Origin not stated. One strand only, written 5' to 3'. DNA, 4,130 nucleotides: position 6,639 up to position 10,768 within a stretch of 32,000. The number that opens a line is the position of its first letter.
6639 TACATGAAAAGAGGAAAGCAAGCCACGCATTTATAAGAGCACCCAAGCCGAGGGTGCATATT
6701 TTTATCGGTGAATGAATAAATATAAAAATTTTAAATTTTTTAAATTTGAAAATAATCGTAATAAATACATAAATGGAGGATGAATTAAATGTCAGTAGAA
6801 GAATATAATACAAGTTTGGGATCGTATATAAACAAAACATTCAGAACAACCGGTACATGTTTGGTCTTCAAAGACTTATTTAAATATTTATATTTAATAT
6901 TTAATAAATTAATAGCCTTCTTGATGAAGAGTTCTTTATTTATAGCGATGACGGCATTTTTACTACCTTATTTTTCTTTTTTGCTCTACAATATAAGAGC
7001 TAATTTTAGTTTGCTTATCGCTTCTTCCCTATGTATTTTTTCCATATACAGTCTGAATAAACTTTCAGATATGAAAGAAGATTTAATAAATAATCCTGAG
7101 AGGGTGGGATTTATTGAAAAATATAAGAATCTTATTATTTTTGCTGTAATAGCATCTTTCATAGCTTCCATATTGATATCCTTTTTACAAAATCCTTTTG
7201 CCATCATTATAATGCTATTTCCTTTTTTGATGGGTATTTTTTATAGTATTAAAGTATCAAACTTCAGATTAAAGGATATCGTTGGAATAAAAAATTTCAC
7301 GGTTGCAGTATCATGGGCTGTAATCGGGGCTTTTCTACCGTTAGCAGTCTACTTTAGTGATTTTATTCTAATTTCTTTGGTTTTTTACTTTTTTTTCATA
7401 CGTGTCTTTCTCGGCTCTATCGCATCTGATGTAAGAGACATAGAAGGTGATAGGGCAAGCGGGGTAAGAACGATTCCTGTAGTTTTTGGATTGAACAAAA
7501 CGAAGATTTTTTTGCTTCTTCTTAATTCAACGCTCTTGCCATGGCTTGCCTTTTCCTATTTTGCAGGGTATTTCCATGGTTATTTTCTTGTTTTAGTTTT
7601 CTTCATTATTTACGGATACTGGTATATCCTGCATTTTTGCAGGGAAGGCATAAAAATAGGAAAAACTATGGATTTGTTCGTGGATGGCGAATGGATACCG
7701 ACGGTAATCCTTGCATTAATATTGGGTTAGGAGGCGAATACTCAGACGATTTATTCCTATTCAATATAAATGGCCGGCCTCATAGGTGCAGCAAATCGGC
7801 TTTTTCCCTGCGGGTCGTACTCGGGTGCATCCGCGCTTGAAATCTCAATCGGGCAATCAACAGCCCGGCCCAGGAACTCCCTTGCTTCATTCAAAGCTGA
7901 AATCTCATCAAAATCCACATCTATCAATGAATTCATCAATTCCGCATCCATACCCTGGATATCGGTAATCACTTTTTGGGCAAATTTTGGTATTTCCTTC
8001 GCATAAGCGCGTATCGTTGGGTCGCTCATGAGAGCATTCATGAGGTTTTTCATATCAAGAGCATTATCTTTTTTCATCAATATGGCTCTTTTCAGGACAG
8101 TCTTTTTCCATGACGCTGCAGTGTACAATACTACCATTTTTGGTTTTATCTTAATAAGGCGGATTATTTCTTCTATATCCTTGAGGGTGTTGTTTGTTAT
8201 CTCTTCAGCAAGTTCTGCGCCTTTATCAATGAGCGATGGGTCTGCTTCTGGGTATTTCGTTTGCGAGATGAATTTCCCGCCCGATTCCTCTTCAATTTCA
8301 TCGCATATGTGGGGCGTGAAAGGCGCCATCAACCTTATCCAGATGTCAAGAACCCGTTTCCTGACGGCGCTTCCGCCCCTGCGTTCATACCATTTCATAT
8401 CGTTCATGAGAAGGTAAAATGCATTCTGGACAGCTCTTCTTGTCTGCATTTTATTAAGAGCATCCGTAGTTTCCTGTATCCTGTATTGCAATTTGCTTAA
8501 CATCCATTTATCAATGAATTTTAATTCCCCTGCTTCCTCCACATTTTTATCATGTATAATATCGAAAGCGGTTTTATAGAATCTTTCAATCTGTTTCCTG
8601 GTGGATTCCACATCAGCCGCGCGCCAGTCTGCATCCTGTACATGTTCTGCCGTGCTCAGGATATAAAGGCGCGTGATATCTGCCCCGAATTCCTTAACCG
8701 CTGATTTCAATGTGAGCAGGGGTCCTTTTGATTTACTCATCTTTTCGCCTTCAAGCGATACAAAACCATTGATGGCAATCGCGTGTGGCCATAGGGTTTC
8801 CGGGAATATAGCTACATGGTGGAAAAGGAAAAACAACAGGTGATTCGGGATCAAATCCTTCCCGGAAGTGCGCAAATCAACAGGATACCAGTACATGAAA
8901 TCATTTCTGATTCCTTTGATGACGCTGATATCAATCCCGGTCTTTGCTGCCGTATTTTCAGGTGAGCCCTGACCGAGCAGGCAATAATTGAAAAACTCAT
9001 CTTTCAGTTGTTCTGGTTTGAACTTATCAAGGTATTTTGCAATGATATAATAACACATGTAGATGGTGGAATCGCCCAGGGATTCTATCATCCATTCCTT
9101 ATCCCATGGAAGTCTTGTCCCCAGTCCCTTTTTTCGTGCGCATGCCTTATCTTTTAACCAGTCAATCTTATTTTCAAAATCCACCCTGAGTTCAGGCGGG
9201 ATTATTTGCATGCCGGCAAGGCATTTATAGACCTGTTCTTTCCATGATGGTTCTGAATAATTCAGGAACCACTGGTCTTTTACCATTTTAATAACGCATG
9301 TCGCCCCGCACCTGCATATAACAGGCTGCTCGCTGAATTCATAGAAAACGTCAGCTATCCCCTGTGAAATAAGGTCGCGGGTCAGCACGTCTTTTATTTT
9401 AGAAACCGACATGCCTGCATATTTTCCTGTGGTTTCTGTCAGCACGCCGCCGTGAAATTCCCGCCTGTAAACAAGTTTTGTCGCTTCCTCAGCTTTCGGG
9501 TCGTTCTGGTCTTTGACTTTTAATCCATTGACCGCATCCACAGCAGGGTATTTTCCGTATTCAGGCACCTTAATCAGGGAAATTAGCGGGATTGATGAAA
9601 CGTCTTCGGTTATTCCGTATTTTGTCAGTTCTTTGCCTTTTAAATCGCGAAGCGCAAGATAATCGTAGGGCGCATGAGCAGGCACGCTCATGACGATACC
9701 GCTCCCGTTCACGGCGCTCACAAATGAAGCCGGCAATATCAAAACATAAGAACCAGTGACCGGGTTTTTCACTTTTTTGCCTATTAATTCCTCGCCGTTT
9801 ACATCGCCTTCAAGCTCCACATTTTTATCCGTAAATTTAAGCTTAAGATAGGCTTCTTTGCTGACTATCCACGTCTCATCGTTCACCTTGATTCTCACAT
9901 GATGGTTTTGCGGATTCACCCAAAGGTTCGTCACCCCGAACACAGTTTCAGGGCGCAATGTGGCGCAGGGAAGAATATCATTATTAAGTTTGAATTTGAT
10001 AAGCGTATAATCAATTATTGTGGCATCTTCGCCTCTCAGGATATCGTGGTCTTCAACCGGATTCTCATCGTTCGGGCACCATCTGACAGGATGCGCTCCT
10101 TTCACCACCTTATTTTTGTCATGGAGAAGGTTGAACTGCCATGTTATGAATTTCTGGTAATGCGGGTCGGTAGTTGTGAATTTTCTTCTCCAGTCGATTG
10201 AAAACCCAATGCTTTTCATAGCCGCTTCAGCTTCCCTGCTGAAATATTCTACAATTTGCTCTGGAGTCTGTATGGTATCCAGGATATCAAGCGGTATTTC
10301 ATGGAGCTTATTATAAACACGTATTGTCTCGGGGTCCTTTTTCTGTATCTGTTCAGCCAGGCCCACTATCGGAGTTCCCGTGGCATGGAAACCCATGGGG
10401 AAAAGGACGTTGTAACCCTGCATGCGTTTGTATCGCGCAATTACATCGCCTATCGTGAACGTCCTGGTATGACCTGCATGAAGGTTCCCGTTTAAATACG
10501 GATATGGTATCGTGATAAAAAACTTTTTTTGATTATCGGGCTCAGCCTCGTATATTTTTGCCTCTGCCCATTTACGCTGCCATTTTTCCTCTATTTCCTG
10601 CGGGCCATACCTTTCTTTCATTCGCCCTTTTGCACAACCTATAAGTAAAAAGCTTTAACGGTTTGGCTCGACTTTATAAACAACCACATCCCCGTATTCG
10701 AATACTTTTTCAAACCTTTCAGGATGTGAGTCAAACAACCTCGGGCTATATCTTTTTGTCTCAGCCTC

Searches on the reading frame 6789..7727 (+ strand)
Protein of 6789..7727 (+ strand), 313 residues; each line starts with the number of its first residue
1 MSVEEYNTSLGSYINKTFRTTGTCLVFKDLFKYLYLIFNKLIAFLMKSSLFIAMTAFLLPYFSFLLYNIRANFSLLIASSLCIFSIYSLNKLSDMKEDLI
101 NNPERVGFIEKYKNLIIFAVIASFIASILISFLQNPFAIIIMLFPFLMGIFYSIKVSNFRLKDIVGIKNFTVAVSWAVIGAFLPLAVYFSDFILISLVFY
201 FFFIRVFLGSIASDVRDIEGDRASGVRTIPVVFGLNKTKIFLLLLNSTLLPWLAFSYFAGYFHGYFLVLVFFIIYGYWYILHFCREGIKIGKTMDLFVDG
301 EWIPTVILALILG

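Call 77: search_protein_families(library=pfam, proteins=[window:6789-7727:+], max_evalue=0.00001)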
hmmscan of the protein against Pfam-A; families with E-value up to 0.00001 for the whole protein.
window:6789-7727:+ (313 aa): 1 family
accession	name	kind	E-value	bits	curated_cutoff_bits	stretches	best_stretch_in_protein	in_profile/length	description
PF01040.23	UbiA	-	1.2e-21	77.6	34.2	1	70-284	20-232/250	UbiA prenyltransferase family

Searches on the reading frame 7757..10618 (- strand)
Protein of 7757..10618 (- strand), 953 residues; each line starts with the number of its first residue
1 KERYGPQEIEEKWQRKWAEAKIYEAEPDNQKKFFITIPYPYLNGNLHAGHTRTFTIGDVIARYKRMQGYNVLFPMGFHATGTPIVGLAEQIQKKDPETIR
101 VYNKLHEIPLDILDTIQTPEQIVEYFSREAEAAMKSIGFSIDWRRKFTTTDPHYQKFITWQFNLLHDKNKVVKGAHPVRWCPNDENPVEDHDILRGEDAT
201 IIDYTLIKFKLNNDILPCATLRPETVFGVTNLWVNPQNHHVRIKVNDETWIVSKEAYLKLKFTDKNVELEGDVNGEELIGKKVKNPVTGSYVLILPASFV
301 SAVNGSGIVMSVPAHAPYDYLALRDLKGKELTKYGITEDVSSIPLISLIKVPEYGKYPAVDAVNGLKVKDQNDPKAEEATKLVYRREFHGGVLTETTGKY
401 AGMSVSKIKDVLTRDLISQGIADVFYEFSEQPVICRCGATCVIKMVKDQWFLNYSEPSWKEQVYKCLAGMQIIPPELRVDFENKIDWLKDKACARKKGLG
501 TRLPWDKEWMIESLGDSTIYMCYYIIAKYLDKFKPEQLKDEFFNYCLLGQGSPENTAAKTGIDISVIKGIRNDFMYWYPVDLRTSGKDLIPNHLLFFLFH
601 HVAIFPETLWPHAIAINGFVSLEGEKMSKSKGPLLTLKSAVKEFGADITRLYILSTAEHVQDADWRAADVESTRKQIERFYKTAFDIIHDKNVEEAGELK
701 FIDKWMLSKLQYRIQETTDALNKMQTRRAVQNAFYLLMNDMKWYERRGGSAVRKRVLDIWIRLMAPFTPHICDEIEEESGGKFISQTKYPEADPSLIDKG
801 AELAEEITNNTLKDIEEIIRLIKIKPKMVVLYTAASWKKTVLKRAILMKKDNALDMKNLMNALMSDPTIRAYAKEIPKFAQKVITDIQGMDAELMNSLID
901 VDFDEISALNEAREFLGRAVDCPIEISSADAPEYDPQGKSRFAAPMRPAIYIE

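Call 77: search_protein_families(library=pfam, proteins=[window:7757-10618:-], max_evalue=0.00001)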
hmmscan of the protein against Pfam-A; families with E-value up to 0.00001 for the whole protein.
window:7757-10618:- (953 aa): 5 families
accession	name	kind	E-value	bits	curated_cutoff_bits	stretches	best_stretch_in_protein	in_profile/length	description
PF00133.28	tRNA-synt_1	-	2e-42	145.9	22.7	2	12-505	1-245/414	tRNA synthetases class I (I, L, M and V)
PF09334.17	tRNA-synt_1g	-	2.1e-26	93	20.1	2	34-106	2-74/391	tRNA synthetases class I (M)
PF08264.19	Anticodon_1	-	7.7e-21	75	25.1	1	703-827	1-141/148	Anticodon-binding domain of tRNA ligase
PF01406.26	tRNA-synt_1e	-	2.2e-10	40.8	27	0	579-667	207-293/301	tRNA synthetases class I (C) catalytic domain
PF13603.12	tRNA-synt_1_2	-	2.2e-08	34.3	25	1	207-320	12-126/185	Leucyl-tRNA synthetase, editing domain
